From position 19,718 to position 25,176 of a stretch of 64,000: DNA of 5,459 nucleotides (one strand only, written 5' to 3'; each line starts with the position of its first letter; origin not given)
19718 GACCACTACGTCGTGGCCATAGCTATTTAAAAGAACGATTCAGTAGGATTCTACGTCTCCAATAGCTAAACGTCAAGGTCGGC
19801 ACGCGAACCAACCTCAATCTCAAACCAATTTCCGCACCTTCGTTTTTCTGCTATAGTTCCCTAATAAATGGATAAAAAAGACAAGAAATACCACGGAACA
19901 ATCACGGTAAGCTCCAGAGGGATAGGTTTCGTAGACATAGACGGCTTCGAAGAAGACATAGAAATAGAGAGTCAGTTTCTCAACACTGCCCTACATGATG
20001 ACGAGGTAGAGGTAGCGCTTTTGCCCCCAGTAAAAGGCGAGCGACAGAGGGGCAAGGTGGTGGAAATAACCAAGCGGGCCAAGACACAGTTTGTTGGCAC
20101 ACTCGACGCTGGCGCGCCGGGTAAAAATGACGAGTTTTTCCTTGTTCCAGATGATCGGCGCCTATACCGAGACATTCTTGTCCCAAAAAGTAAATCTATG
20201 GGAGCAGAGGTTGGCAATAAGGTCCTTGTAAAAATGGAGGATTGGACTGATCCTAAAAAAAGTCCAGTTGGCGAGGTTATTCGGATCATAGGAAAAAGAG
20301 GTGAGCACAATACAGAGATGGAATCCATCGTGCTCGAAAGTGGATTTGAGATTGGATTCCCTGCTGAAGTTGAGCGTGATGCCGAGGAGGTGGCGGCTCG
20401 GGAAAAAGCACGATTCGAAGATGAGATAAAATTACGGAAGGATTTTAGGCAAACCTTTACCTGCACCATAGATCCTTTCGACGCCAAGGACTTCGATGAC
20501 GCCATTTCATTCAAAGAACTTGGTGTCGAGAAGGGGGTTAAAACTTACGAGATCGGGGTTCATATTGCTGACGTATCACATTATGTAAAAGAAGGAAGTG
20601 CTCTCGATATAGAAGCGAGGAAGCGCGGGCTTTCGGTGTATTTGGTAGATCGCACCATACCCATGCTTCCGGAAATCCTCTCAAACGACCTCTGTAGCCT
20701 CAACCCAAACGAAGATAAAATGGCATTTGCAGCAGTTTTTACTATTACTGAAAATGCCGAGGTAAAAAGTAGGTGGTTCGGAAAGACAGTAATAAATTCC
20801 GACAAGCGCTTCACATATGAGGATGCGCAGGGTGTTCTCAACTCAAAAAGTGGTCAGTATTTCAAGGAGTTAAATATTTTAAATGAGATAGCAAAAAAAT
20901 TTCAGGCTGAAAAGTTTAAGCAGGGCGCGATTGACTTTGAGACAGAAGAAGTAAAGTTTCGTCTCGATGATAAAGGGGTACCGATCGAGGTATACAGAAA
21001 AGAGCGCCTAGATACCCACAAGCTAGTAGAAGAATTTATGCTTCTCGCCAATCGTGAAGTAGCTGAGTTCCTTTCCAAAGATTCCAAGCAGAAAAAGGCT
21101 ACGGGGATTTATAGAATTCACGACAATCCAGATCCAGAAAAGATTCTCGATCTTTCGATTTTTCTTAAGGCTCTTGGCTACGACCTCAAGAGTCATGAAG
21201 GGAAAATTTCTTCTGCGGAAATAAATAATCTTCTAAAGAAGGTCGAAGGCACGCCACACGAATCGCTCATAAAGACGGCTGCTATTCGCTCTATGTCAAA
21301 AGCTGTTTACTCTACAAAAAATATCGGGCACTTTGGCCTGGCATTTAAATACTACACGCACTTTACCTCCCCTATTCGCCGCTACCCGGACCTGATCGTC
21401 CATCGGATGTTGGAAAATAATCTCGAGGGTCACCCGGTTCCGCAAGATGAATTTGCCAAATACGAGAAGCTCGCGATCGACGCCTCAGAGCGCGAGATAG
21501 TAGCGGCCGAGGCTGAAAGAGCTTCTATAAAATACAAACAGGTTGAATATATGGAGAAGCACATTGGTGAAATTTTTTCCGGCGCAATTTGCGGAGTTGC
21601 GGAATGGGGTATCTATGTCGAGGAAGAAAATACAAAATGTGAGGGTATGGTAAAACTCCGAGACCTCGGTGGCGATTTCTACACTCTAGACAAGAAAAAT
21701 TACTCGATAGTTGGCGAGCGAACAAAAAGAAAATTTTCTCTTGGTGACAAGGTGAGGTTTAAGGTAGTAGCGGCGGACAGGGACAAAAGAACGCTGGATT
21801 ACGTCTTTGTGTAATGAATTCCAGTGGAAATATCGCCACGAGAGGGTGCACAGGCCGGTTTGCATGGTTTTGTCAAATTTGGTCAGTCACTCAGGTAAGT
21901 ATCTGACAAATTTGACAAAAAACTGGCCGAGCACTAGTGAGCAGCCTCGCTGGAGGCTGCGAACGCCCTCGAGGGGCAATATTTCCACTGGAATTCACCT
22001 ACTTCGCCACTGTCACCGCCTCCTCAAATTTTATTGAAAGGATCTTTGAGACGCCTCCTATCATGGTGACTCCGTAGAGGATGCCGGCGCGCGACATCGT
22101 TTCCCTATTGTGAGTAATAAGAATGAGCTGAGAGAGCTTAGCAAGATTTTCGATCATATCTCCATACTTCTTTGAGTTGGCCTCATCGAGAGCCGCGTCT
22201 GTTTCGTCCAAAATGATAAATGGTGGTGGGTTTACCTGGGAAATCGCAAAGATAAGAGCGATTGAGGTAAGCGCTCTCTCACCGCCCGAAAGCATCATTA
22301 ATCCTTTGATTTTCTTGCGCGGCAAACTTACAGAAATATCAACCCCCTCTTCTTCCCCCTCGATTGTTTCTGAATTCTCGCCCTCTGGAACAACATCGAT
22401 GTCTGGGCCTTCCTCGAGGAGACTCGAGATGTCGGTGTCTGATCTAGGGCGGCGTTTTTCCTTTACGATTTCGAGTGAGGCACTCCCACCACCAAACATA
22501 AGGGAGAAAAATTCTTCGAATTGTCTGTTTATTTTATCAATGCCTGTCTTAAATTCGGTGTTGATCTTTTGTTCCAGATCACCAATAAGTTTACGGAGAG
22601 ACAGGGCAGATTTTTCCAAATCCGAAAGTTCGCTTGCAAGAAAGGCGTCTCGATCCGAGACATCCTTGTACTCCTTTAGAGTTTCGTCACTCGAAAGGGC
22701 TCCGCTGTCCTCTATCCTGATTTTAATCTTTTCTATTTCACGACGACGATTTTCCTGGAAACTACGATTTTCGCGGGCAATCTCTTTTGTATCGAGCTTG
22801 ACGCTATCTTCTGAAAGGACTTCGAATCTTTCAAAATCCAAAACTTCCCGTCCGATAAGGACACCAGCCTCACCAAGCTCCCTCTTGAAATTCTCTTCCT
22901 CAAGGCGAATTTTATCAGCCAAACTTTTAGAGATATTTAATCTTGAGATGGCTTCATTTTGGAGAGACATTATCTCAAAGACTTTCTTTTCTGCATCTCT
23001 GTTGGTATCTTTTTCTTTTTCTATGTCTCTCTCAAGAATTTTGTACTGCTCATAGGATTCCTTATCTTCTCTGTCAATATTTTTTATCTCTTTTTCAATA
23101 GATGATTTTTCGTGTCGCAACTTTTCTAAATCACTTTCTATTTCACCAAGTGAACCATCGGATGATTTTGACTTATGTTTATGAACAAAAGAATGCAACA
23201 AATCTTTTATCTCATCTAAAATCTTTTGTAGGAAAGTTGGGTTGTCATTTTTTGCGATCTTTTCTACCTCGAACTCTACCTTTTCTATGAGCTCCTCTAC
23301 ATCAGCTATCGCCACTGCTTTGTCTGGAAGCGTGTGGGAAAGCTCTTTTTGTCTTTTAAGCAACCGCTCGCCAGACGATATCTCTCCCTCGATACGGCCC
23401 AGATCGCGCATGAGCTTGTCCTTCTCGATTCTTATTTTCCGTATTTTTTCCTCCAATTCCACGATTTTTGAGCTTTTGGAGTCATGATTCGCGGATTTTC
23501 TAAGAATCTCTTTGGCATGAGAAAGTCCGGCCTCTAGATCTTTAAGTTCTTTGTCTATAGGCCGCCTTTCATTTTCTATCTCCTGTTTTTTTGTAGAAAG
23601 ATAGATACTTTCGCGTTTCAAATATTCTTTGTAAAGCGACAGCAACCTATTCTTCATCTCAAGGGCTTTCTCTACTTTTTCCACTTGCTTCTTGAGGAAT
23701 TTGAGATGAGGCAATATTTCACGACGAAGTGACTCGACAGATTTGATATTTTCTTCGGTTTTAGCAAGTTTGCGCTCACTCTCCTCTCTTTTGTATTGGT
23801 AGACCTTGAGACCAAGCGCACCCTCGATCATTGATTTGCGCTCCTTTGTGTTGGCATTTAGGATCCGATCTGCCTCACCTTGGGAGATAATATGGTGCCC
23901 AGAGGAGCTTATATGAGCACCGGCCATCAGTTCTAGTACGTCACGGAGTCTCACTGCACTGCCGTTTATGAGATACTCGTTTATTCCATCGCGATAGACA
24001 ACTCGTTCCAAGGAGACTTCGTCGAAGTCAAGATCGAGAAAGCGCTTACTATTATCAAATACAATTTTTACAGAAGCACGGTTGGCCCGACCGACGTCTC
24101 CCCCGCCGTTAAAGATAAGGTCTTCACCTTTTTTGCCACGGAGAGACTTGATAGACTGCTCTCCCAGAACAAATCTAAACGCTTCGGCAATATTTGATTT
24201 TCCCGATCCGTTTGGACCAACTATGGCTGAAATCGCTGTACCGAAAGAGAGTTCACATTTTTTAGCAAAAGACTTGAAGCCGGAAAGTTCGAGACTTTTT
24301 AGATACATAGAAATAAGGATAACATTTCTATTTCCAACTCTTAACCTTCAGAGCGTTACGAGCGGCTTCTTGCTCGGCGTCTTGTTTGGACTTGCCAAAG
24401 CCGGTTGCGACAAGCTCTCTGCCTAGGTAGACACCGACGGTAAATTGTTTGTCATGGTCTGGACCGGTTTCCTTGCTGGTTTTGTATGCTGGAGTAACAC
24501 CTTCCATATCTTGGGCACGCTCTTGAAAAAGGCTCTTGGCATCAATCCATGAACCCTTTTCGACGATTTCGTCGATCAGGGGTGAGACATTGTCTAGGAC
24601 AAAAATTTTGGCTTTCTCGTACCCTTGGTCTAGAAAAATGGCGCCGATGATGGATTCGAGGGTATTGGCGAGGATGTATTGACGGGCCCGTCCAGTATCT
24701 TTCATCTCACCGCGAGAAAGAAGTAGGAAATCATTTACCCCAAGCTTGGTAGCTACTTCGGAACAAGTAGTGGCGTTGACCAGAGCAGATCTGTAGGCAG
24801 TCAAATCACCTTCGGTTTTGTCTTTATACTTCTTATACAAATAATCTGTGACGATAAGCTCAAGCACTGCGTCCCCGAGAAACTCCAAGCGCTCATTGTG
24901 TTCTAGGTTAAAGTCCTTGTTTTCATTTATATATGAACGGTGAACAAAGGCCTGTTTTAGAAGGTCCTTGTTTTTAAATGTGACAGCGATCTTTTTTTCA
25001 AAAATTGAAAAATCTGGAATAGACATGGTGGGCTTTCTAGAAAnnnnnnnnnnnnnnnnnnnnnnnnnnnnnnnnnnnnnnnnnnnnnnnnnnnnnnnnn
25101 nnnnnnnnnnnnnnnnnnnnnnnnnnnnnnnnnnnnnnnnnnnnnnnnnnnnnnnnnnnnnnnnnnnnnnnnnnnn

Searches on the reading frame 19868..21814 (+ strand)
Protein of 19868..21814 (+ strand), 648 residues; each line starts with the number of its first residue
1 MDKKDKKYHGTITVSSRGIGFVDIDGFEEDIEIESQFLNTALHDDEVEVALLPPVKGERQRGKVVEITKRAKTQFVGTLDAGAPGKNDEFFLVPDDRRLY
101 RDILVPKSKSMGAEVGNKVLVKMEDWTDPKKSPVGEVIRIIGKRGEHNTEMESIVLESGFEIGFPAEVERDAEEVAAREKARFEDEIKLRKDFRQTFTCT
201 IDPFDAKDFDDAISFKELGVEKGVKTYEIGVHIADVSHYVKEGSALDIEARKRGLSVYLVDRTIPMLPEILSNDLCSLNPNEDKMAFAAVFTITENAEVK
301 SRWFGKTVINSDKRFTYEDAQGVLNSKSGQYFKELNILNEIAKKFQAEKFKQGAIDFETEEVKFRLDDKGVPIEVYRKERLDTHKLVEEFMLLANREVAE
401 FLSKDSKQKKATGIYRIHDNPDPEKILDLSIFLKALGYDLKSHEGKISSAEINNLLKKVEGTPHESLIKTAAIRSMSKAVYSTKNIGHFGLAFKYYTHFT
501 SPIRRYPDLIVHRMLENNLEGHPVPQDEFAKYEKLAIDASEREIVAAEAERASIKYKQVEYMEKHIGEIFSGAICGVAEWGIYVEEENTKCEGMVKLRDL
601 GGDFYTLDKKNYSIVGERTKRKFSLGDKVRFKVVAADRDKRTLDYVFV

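Call 28: search_protein_families(library=pfam, proteins=[window:19868-21814:+], max_evalue=0.00001)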
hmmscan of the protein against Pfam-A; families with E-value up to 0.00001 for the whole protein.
window:19868-21814:+ (648 aa): 4 families
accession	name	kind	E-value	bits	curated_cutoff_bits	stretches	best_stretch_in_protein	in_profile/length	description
PF00773.25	RNB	-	1.4e-111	373.3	29.3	1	190-520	1-325/326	RNB domain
PF17876.7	CSD2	-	2.5e-23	82.4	26.2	1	91-165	1-74/74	Cold shock domain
PF08206.17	OB_RNB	-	1.4e-13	50.7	24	1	10-67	1-58/58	Ribonuclease B OB domain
PF17849.7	OB_Dis3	-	2.2e-09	37.7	22.8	1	91-158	3-76/77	Dis3-like cold-shock domain 2 (CSD2)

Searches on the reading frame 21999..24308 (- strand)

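Call 28: search_protein_families(library=pfam, proteins=[window:21999-24308:-], max_evalue=0.00001)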
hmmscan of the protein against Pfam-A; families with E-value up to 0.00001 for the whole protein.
window:21999-24308:- (769 aa): 4 families
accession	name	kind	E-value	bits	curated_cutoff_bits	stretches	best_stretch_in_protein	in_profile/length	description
PF02463.25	SMC_N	-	8.7e-60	202.3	40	1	2-749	1-213/220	RecF/RecN/SMC N terminal domain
PF13175.12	AAA_15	-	4.8e-15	56.5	32.1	1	1-363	1-275/374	AAA ATPase domain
PF13476.12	AAA_23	-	1.3e-07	32.9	27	0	5-259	1-197/201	AAA domain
PF13304.12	AAA_21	-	9e-06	26.4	27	1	26-56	1-26/304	AAA domain, putative AbiEii toxin, Type IV TA system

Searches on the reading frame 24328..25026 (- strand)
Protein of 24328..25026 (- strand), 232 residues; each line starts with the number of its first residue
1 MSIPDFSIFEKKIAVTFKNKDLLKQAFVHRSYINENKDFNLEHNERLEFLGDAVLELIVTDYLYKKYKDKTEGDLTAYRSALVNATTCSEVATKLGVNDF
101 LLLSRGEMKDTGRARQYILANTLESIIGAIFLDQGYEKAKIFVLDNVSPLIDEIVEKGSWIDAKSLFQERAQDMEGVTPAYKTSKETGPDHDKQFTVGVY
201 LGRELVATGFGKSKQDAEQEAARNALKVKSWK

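Call 53: search_protein_families(library=pfam, proteins=[window:24328-25026:-], max_evalue=0.0001)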
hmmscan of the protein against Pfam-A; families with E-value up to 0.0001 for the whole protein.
window:24328-25026:- (232 aa): 4 families
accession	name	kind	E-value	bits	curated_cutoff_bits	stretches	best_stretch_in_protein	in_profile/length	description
PF14622.11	Ribonucleas_3_3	-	8.6e-38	129.8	35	1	19-147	1-124/128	Ribonuclease-III-like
PF00636.31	Ribonuclease_3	-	1.6e-27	96.7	27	1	45-135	1-102/102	Ribonuclease III domain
PF00035.32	dsrm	-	4.4e-17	62.8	23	1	163-227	1-64/66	Double-stranded RNA binding motif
PF22935.1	RM44_endonuclase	-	1.5e-11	45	27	1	9-130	9-139/139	Large ribosomal subunit protein mL44, endonuclease domain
